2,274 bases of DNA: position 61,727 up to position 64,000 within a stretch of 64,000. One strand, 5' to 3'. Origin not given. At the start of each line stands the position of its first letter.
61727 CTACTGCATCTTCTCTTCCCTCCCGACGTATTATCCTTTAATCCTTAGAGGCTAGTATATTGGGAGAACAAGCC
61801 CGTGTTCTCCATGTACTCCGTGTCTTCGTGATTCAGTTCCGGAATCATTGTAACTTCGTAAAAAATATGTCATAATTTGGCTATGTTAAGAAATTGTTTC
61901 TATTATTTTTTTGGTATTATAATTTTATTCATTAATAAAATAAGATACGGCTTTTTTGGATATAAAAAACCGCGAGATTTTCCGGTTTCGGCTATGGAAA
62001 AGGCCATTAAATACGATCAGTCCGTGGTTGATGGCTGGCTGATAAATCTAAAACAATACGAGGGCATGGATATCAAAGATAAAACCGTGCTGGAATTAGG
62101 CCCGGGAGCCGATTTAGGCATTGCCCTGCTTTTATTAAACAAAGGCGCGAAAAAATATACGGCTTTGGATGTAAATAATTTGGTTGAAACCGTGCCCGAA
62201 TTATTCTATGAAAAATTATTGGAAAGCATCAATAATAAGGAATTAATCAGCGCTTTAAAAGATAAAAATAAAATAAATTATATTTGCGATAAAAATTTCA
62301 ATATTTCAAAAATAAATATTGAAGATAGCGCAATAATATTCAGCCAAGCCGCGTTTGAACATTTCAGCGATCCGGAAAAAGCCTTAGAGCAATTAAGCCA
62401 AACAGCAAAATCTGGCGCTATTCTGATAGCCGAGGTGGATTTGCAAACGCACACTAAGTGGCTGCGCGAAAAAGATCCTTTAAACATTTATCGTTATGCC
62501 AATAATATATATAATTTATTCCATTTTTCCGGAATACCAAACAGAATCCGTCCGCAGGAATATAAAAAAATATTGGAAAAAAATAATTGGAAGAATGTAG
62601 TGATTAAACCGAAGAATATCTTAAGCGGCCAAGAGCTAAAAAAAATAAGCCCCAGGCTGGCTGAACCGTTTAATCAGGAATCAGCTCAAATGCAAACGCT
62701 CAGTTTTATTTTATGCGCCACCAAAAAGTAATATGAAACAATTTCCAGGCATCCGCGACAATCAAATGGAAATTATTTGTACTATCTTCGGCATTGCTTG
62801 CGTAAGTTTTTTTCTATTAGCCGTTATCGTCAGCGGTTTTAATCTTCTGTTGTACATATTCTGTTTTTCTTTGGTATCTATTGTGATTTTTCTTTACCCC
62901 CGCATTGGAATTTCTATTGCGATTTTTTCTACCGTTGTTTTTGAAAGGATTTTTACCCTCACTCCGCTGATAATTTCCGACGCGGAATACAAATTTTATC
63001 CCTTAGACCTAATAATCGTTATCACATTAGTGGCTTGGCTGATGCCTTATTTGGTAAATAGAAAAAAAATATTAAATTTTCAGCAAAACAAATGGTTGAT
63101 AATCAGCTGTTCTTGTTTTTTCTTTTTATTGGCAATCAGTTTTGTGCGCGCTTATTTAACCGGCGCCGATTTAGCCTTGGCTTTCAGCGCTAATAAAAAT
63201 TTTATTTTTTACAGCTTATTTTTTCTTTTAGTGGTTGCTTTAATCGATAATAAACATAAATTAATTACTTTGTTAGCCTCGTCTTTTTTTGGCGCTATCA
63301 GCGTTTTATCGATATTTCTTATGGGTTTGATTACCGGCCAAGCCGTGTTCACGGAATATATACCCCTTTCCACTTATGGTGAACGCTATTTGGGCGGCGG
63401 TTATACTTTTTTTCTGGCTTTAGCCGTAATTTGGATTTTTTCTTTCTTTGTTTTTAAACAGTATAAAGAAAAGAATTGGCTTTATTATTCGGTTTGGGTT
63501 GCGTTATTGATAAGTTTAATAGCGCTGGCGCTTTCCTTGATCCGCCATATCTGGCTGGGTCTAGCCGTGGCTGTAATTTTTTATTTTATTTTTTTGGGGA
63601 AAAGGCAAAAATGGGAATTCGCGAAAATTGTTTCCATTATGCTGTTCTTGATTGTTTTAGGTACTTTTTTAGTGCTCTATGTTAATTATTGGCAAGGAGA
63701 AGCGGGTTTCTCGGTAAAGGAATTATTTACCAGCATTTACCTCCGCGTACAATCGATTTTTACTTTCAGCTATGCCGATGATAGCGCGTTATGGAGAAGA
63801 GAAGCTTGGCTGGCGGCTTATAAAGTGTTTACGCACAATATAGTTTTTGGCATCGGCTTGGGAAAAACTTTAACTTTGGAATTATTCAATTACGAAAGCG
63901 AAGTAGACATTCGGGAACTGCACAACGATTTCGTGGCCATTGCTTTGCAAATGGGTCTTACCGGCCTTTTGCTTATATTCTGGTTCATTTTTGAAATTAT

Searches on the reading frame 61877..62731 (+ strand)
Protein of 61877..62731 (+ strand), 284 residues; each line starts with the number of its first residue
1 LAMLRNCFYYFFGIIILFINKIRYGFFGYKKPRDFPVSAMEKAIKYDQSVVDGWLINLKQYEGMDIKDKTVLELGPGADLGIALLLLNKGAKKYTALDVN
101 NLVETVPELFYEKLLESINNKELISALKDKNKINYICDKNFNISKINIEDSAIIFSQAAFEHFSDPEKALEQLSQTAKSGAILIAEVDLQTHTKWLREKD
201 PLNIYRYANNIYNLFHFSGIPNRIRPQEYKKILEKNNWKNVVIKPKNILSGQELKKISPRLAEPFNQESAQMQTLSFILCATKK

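Call 10: search_protein_families(library=pfam, proteins=[window:61877-62731:+], max_evalue=0.01)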
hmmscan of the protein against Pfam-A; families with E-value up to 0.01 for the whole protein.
window:61877-62731:+ (284 aa): 2 families
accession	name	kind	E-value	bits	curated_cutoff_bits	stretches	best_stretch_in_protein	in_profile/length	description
PF13489.12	Methyltransf_23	-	5.8e-08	33.1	27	1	65-241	20-162/164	Methyltransferase domain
PF08241.18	Methyltransf_11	-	0.00082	20.4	21.2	1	133-184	44-94/95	Methyltransferase domain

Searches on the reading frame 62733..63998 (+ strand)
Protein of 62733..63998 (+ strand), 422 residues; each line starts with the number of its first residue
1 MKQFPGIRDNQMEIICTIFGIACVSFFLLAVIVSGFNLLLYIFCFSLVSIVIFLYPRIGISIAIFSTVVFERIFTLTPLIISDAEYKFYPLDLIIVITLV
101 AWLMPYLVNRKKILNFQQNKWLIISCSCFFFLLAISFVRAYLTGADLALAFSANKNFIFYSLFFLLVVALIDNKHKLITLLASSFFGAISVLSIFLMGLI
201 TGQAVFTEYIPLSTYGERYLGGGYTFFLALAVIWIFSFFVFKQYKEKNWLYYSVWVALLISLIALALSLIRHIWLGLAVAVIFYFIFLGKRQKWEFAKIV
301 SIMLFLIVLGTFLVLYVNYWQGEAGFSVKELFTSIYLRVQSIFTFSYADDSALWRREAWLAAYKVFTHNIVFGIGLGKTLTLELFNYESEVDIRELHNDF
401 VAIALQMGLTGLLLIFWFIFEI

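Call 47: find_related_loci(query=A3, collection=genome_contigs, flank=10000)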
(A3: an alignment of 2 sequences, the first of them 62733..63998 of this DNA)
Query A3 (422 aa) in genome_contigs; peptide patterns used: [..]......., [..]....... (x = any residue, [..] = any of these).
248 stretches matched a pattern; 5 encode a relative of the query (tblastn E <= 1e-3); 5 distinct loci.
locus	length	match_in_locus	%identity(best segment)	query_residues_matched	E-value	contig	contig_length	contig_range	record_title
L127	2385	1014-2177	42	24-412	8e-98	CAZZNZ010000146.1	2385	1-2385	MAG TPA_asm: uncultured Gammaproteobacteria bacterium isolate SRP192515_co1_29 genome assembly, contig: NODE_56395_lengt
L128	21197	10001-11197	42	24-422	1e-87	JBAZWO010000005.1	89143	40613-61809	MAG: Patescibacteria group bacterium isolate SO_2017_GW1_34 NODE_1617_length_89143_cov_6.061742_OW334_2017, whole genome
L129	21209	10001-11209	32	1-409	8e-53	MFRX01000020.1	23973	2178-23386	MAG: Candidatus Moranbacteria bacterium RIFCSPHIGHO2_02_FULL_40_12b rifcsphigho2_02_scaffold_3062, whole genome shotgun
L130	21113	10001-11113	32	35-406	6e-50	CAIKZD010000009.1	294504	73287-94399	uncultured bacterium isolate AlinenLipids_bin-5474 genome assembly, contig: bin-5474:09/22, whole genome shotgun sequenc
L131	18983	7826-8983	30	35-421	7e-49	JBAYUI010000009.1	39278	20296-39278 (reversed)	MAG: Parcubacteria group bacterium isolate SO_2016_LW3_31 scaffold01542_LW162_2016, whole genome shotgun sequence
